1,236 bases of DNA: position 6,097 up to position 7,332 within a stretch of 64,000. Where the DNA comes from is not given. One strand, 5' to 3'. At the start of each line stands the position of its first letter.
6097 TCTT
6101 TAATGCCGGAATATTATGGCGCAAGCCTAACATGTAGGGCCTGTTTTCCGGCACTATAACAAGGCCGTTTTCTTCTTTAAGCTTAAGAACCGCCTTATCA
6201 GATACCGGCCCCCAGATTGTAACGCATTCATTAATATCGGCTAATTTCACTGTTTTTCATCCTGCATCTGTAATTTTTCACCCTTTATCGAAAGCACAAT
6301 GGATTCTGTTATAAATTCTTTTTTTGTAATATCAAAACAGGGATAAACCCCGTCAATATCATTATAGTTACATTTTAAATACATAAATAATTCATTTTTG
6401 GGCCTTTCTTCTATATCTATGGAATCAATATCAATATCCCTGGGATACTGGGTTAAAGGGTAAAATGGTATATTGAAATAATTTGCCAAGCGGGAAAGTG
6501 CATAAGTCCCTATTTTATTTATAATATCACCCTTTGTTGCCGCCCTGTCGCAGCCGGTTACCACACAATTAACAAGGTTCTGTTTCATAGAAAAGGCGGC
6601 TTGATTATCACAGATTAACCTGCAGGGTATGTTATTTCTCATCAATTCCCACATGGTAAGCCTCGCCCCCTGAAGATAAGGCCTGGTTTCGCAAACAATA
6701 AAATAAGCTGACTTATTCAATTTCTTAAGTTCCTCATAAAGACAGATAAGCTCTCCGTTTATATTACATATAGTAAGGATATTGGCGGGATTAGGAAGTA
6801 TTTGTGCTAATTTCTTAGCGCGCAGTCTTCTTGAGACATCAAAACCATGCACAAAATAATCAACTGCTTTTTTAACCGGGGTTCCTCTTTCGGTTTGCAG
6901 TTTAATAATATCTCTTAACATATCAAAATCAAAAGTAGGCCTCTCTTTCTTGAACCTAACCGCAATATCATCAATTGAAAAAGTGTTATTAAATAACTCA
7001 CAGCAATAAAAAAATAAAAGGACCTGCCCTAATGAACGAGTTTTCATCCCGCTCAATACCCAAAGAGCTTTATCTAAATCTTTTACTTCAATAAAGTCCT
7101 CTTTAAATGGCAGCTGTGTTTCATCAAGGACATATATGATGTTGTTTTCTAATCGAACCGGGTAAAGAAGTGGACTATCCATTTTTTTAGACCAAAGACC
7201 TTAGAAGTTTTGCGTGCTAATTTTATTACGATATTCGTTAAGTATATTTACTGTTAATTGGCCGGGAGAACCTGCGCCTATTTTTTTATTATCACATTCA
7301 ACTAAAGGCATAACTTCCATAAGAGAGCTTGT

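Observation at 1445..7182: Unusual sugar-phosphate block: candidate non-canonical salvage route for 5-deoxy/5-methylthio-pentoses (radical-SAM by-products)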

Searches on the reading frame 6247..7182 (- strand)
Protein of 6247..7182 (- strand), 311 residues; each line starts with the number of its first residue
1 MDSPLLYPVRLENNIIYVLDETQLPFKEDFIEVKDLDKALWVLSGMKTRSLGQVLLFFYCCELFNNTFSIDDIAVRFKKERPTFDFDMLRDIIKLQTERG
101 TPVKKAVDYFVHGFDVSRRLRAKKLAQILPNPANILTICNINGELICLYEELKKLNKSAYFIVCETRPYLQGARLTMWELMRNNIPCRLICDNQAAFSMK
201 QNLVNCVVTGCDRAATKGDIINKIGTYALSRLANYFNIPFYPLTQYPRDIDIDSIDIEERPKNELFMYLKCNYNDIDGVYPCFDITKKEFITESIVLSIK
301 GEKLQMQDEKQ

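Call 4: search_protein_families(library=pfam, proteins=[window:6247-7182:-], max_evalue=0.01)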
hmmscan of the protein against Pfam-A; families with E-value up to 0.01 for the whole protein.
window:6247-7182:- (311 aa): 1 family
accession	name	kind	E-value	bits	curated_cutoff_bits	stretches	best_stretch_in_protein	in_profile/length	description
PF01008.23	IF-2B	-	2.7e-35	122.4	22.4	1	115-295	90-272/280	Initiation factor 2 subunit family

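Call 5: search_protein_families(library=ncbifam, proteins=[window:6247-7182:-], max_evalue=0.01)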
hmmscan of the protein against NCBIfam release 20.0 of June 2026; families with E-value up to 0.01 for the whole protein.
window:6247-7182:- (311 aa): 8 families
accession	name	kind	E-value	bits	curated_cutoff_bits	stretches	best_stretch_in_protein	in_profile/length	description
NF004326.0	PRK05720.1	subfamily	1.2e-45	155.9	271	1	130-293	156-332/358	s-methyl-5-thioribose-1-phosphate isomerase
TIGR00512.1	salvage_mtnA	equivalog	7.7e-42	143.4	279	1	132-295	151-327/335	S-methyl-5-thioribose-1-phosphate isomerase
TIGR00524.1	eIF-2B_rel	subfamily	1.7e-38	132.5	185.85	1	126-294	113-294/303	S-methyl-5-thioribose-1-phosphate isomerase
NF004700.0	PRK06036.1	equivalog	1.8e-33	116.1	528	1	156-294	179-321/339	S-methyl-5-thioribose-1-phosphate isomerase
NF004436.0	PRK05772.1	equivalog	1.4e-32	113.4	521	1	153-295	196-343/363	S-methyl-5-thioribose-1-phosphate isomerase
TIGR00511.1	ribulose_e2b2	equivalog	6e-17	61.8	314.1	1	124-292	108-277/301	ribose 1,5-bisphosphate isomerase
NF006210.0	PRK08335.1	equivalog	2.5e-08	33.5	339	1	103-261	81-238/275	translation initiation factor IF-2B subunit alpha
NF004994.0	PRK06372.1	equivalog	9.1e-08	31.8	249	1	160-244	111-192/253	translation initiation factor IF-2B subunit delta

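Call 9: find_encoding_contigs(protein=window:6247-7182:-, flank=10000, max_places=10)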
Protein window:6247-7182:- (311 aa): no gene with exactly this product is on record in the collection.

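Call 18: find_homologous_proteins(query=window:6247-7182:-, max_evalue=0.00001)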
Query window:6247-7182:- (311 aa): 1599 proteins with E <= 0.00001 among 2310 candidates; the best 120 are listed.
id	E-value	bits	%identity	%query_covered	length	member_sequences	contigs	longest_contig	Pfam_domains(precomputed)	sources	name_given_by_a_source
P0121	6.0e-209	711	100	100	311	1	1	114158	PF01008.24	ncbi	ncbi:MAG: hypothetical protein ABH872_02250 [Candidatus Omnitrophota bacterium]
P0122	1.2e-130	453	66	95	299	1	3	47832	PF01008.24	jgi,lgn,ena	-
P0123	1.8e-130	453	66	96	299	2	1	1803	PF01008.24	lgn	-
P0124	1.6e-129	450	66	96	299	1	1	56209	PF01008.24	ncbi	ncbi:MAG: hypothetical protein ABIH08_06060 [Candidatus Omnitrophota bacterium]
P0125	2.2e-129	449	65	96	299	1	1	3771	PF01008.24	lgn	-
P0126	5.2e-129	448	66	95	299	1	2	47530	PF01008.24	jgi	-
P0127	9.4e-128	444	64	96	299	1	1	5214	PF01008.24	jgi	-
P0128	3.1e-127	442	66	99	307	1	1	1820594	PF01008.24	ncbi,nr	ncbi:MAG: hypothetical protein JSW40_06200 [Candidatus Omnitrophota bacterium]|nr:MAG: hypothetical 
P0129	5.0e-126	438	64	96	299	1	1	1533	PF01008.24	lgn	-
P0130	8.1e-126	438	65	95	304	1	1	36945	PF01008.24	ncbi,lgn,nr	ncbi:MAG: hypothetical protein JW734_02100 [Candidatus Omnitrophica bacterium]|nr:hypothetical prote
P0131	1.2e-125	437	64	96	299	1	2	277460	PF01008.24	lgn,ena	-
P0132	1.3e-125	437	65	96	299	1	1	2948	PF01008.24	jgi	-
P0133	1.8e-125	436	65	96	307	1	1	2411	PF01008.24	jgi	jgi:methylthioribose-1-phosphate isomerase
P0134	2.5e-125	436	66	95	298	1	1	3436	PF01008.24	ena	-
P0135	2.6e-125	436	64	98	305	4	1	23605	PF01008.24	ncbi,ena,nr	ncbi:MAG: hypothetical protein NG737_06580 [Omnitrophica bacterium]|nr:hypothetical protein [Candida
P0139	1.3e-124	434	65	95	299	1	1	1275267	PF01008.24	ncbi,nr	ncbi:MAG: hypothetical protein JSW17_04625 [Candidatus Omnitrophota bacterium]|nr:MAG: hypothetical 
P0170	1.6e-117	410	61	96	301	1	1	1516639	PF01008.24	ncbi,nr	ncbi:MAG: hypothetical protein JSV34_00890 [Candidatus Omnitrophota bacterium]|nr:MAG: hypothetical 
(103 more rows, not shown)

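Call 20: find_related_loci(query=A1, collection=genome_contigs, flank=10000)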
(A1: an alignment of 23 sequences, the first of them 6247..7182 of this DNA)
Query A1 (311 aa) in genome_contigs; peptide patterns used: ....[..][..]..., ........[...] (x = any residue, [..] = any of these).
599 stretches matched a pattern (row limit reached: there are more); 599 encode a relative of the query (tblastn E <= 1e-3); the best 80 are kept; 80 distinct loci.
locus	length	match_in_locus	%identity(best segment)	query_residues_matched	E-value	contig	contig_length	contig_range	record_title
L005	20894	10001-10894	66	1-298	4e-134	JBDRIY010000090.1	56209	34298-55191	MAG: Candidatus Omnitrophota bacterium isolate MEGAHIT-group-1.613 k141_3202921, whole genome shotgun sequence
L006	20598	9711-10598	61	1-297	1e-119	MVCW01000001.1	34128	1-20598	MAG: Candidatus Omnitrophica bacterium 4484_171 ex4484_171_scaffold_133, whole genome shotgun sequence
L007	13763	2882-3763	60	3-295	6e-118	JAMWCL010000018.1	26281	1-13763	MAG: Candidatus Omnitrophota bacterium isolate QZM4_1.bins.77.Tibet NODE_4575_length_26281_cov_4.375277, whole genome sh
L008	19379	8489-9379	57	1-302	5e-107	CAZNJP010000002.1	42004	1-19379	MAG TPA_asm: uncultured Syntrophobacter sp. isolate binchicken_co349_7 genome assembly, contig: NODE_120_length_42004_co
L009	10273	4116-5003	58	3-298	6e-107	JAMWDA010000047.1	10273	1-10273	MAG: Candidatus Omnitrophota bacterium isolate QZM4_2.bins.366.Tibet NODE_26450_length_10273_cov_1.006702, whole genome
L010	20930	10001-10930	49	2-308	6e-85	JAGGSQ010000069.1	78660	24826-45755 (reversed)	MAG: Candidatus Omnitrophota bacterium isolate AUK026 PB_MANV_026_c_000000000001, whole genome shotgun sequence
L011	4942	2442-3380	37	3-295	3e-62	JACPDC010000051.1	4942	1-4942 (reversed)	MAG: Deltaproteobacteria bacterium isolate NC_groundwater_299_Ag_B-0.1um_60_15 S7_GD2017_3_B1_scaffold_10690, whole geno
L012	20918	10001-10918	38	3-302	3e-62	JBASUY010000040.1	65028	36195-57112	MAG: Candidatus Omnitrophota bacterium isolate MFD13470_ilm_asm_bin9 k127_38084, whole genome shotgun sequence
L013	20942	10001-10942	39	3-295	2e-61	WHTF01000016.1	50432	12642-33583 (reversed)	MAG: Deltaproteobacteria bacterium isolate Dino_bin29 NODE_16_length_50432_cov_161.041428, whole genome shotgun sequence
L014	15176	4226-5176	36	2-295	3e-61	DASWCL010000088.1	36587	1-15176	MAG TPA_asm: Candidatus Binatia bacterium isolate SMAG_U2708 k141_343483, whole genome shotgun sequence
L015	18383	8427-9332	38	3-300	3e-61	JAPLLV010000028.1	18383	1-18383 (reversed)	MAG: Candidatus Omnitrophota bacterium isolate LacPavin_0920_WC90_MAG_47_10 LacPavin_0920_WC90_scaffold_2157566, whole g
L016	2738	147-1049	38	3-299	1e-61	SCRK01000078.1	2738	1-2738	MAG: bacterium isolate FW104_bin.10 FW104_bin.10-3668, whole genome shotgun sequence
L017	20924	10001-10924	39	3-299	2e-60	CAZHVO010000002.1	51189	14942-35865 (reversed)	MAG TPA_asm: uncultured Planctomycetia bacterium isolate SRP178699_co2_518 genome assembly, contig: NODE_186_length_5118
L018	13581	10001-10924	37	3-299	2e-60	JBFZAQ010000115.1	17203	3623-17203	MAG: Candidatus Omnitrophota bacterium isolate PPR_0471 k121_5493165, whole genome shotgun sequence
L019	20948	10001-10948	39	3-295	4e-60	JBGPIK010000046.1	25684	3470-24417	MAG: Candidatus Binatia bacterium isolate OBJ_0618_7090110_336 k141_10127235_length_25684_cov_25.1427, whole genome shot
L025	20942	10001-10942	39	3-293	1e-58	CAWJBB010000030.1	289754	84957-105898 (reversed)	MAG: uncultured delta proteobacterium isolate MFD04850.bin.2.19 genome assembly, contig: contig_21033, whole genome shot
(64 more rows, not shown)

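Call 27: search_protein_families(library=pfam, proteins=[L025:4036-5586:+, L025:7274-7774:+, L025:7854-8495:+, L025:8492-9079:+, L025:9019-9816:+, L025:9986-11503:+, L025:11517-12512:+, L025:12488-14017:+, L025:14524-15696:+, L025:16184-16963:+], max_evalue=0.001)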
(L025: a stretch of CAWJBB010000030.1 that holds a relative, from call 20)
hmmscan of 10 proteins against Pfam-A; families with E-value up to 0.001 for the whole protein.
L025:4036-5586:+ (516 aa): 17 families
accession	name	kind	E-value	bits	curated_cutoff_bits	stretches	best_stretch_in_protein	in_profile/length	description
PF01435.24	Peptidase_M48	-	6.4e-33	114.6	20.3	1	114-295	4-184/186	Peptidase family M48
PF07719.23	TPR_2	-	1.8e-17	62.4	27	1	345-378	1-34/34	Tetratricopeptide repeat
PF13431.12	TPR_17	-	1.4e-13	50.4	24.4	1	333-366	1-34/34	Tetratricopeptide repeat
PF00515.34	TPR_1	-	1.1e-12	47.7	27.8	1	345-378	1-34/34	Tetratricopeptide repeat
PF13414.12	TPR_11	-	1.4e-12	47.5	26.8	2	356-393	5-42/42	TPR repeat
PF14559.12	TPR_19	-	2.1e-12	47.6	25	1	358-413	4-59/68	Tetratricopeptide repeat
PF13432.12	TPR_16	-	3.5e-12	47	32.7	2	359-413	11-65/65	Tetratricopeptide repeat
PF13428.12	TPR_14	-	7e-12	45.2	23.5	1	379-422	1-44/44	Tetratricopeptide repeat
PF23914.1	TPR_CcmH_CycH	-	5.4e-10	39.8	42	0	319-378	95-154/158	Cytochrome c-type biogenesis protein H TPR domain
PF13174.12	TPR_6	-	6.6e-10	39.4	26.3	0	346-377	1-32/33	Tetratricopeptide repeat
PF13424.12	TPR_12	-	8.5e-10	39.1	30.1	1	345-410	3-76/77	Tetratricopeptide repeat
PF13371.12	TPR_9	-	6.2e-09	36.2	35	1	374-411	24-61/73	Tetratricopeptide repeat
PF13181.12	TPR_8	-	3.4e-07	30.3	25.7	0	385-411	7-33/34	Tetratricopeptide repeat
PF12895.13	ANAPC3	-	4.7e-06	27.2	27.2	0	329-404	7-81/82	Anaphase-promoting complex, cyclosome, subunit 3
PF25063.1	ARM_TT21_C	-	1.6e-05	25.3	35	1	316-443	26-159/209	Tetratricopeptide repeat protein 21 C-terminal ARM domain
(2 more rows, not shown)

L025:7274-7774:+ (166 aa): 4 families
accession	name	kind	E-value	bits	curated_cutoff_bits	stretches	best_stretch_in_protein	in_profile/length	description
PF01047.28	MarR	-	1e-14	54.6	24.6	1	59-117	1-59/59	MarR family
PF12802.13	MarR_2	-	9e-13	48.6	27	1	58-115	2-60/61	MarR family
PF22381.2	Staph_reg_Sar_Rot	-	1.1e-10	41.9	27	1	54-130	7-83/85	Transcriptional regulator SarA/Rot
PF13463.12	HTH_27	-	8.4e-07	29.6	22.2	1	59-125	1-68/68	Winged helix DNA-binding domain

L025:7854-8495:+ (213 aa): 1 family
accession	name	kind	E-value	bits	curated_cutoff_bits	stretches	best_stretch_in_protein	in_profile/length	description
PF13183.11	Fer4_8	-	1.9e-07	31.9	27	1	29-106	4-64/68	4Fe-4S dicluster domain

L025:8492-9079:+ (195 aa): 1 family
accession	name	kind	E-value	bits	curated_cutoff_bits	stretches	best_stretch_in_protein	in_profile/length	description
PF02754.22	CCG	-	2.3e-17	63.3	20.6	1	87-174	1-84/85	Cysteine-rich domain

L025:9019-9816:+ (265 aa): 1 family
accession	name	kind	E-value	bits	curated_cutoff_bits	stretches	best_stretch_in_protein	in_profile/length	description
PF01048.26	PNP_UDP_1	-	6.4e-34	117.8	25.1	1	47-237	2-202/233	Phosphorylase superfamily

L025:9986-11503:+ (505 aa): 1 family
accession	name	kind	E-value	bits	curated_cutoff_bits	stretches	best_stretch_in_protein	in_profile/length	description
PF01008.23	IF-2B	-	8.7e-55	186.4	22.4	2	65-321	17-272/280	Initiation factor 2 subunit family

L025:11517-12512:+ (331 aa): 1 family
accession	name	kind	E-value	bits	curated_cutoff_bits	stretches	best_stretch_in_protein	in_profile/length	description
PF00596.27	Aldolase_II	-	2.1e-38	132.5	22.2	1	7-178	2-182/183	Class II Aldolase and Adducin N-terminal domain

L025:12488-14017:+ (509 aa): 2 families
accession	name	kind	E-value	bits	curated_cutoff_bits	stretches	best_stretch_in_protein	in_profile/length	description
PF00501.34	AMP-binding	-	4.4e-88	296.1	29.9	1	17-373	2-384/384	AMP-binding enzyme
PF13193.12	AMP-binding_C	-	3.2e-18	66.9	24.5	1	423-498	1-76/76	AMP-binding enzyme C-terminal domain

L025:14524-15696:+ (390 aa): 2 families
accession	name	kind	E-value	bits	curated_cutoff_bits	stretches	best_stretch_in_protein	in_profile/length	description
PF02120.21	Flg_hook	-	1.2e-06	28.6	29.8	1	288-352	6-70/85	Flagellar hook-length control protein FliK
PF24353.1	DUF7513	-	0.00021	21.6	27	1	42-93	18-68/81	Domain of unknown function (DUF7513)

L025:16184-16963:+ (259 aa): 2 families
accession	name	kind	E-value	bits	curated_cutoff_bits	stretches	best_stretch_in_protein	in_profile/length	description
PF01648.25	ACPS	-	7.9e-17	61.7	25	1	129-209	1-87/111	4'-phosphopantetheinyl transferase superfamily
PF22624.1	AASDHPPT_N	-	1.5e-12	48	27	1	43-123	14-96/100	4'-phosphopantetheinyl transferase, N-terminal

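Call 43: search_solved_structures(query=window:6247-7182:-, max_evalue=0.001, show_alignments=1)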
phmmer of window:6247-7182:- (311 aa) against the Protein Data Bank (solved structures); distinct sequences matched with E-value up to 0.001: 24.
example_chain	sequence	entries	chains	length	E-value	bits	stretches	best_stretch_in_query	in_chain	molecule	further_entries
1t9k_A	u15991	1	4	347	8.5e-30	107.4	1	13-295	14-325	Probable methylthioribose-1-phosphate isomerase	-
2yrf_A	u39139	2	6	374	2e-28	102.9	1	102-294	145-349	Methylthioribose-1-phosphate isomerase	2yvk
6a34_A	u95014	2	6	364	9.7e-26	94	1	109-294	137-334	Putative methylthioribose-1-phosphate isomerase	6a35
4ldr_A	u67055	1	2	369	1.2e-23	87.2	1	144-298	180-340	Methylthioribose-1-phosphate isomerase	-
1t5o_A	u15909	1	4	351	7.3e-23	84.6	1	148-294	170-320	Translation initiation factor eIF2B, subunit delta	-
4ldq_A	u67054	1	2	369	8.6e-23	84.4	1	144-298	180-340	Methylthioribose-1-phosphate isomerase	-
2a0u_A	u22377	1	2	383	1.9e-22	83.2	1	134-297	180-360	initiation factor 2B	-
1w2w_B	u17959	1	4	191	2.2e-13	53.5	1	161-263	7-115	5-METHYLTHIORIBOSE-1-PHOSPHATE ISOMERASE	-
5yfj_A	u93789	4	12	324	2.6e-09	40.1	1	95-293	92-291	Ribose 1,5-bisphosphate isomerase | Ribose-1,5-bisphosphate isomerase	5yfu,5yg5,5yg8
5yft_A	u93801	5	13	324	1.3e-08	37.8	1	95-293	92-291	Ribose 1,5-bisphosphate isomerase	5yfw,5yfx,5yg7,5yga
3a11_A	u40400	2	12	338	1.9e-08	37.2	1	110-292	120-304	Translation initiation factor eIF-2B, delta subunit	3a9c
5yfs_A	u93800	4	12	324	2.2e-08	37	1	144-293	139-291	Ribose 1,5-bisphosphate isomerase | Ribose-1,5-bisphosphate isomerase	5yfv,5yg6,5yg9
6i3m_A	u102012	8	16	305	4.5e-08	36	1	161-295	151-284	Translation initiation factor eIF-2B subunit alpha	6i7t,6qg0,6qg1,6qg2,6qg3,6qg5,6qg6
3vm6_A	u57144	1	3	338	1e-07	34.8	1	154-292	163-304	Translation initiation factor eIF-2B, delta subunit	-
5b04_A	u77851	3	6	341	3.5e-07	33.1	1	161-246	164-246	Translation initiation factor eIF-2B subunit alpha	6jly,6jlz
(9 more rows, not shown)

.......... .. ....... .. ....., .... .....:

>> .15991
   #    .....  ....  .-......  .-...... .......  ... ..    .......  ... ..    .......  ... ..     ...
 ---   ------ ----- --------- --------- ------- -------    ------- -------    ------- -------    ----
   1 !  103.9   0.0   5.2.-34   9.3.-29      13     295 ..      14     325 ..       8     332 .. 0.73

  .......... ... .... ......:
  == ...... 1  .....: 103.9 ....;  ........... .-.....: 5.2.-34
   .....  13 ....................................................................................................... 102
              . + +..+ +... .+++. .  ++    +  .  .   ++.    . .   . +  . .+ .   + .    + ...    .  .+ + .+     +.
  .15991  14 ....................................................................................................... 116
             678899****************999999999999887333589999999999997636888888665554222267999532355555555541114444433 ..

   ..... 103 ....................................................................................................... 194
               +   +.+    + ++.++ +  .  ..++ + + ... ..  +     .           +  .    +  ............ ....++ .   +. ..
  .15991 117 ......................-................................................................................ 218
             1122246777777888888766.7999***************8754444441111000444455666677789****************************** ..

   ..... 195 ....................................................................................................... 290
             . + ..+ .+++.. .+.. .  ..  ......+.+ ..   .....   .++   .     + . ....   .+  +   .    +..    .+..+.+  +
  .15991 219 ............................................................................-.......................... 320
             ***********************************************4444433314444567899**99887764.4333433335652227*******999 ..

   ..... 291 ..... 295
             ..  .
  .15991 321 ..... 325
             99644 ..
